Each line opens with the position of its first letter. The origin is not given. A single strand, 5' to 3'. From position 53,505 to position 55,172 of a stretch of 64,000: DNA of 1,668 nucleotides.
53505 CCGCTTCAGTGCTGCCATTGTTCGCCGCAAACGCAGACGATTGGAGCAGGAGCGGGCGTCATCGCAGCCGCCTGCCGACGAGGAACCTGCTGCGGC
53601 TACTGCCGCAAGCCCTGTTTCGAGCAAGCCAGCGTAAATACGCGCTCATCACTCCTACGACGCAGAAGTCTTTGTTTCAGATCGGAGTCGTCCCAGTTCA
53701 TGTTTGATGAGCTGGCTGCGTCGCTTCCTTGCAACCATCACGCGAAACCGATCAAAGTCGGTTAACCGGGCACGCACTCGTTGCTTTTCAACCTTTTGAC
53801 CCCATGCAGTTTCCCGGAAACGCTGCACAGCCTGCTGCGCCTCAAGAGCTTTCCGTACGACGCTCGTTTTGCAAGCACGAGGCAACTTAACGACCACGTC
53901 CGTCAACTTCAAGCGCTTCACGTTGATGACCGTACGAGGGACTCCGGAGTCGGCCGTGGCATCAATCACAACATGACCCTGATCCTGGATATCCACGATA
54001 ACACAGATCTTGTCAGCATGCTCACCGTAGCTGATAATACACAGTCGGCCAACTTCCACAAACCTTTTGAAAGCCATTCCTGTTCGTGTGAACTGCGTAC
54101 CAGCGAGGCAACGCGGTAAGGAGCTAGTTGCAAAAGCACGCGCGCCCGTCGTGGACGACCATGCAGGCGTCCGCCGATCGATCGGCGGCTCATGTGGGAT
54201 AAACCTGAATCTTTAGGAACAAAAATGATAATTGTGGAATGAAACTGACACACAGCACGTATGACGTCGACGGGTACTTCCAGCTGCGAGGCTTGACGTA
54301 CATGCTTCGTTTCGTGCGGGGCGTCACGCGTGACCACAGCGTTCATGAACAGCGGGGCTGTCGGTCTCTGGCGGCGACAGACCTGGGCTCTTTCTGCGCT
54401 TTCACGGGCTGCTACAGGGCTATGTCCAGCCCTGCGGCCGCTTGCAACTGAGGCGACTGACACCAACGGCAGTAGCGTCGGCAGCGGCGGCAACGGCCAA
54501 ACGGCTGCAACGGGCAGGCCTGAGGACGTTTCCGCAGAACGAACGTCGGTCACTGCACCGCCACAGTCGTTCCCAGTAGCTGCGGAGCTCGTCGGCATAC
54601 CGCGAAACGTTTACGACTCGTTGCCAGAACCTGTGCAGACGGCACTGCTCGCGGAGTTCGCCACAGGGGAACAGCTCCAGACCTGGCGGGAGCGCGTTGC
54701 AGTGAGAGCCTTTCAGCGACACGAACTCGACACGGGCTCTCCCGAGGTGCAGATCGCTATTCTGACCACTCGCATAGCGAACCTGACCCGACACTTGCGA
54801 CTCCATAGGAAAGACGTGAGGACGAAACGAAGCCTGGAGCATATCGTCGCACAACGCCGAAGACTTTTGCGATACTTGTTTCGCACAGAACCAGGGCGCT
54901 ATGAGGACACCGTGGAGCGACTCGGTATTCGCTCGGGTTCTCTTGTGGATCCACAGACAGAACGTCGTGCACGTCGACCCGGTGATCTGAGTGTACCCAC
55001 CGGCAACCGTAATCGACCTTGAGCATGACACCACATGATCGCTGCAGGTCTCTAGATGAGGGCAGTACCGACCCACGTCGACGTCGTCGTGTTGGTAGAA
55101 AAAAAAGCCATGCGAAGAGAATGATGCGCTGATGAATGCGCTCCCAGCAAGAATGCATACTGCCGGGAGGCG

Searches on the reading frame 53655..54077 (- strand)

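Call 6: search_protein_families(library=pfam, proteins=[window:53655-54077:-])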
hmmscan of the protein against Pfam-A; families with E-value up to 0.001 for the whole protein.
window:53655-54077:- (140 aa): 2 families
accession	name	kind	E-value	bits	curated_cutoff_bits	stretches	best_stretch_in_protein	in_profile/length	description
PF01929.23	Ribosomal_L14e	-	1e-26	93.7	30.5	1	47-120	1-74/75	Ribosomal protein L14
PF00467.35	KOW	-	0.00019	21.6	22.3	1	9-39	1-32/32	KOW motif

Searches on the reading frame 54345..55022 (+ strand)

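Call 6: search_protein_families(library=pfam, proteins=[window:54345-55022:+])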
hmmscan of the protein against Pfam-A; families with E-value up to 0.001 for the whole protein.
window:54345-55022:+ (225 aa): 1 family
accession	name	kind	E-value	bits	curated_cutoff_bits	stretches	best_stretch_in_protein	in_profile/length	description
PF00312.27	Ribosomal_S15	-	2.3e-30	105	31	1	118-196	4-81/81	Ribosomal protein S15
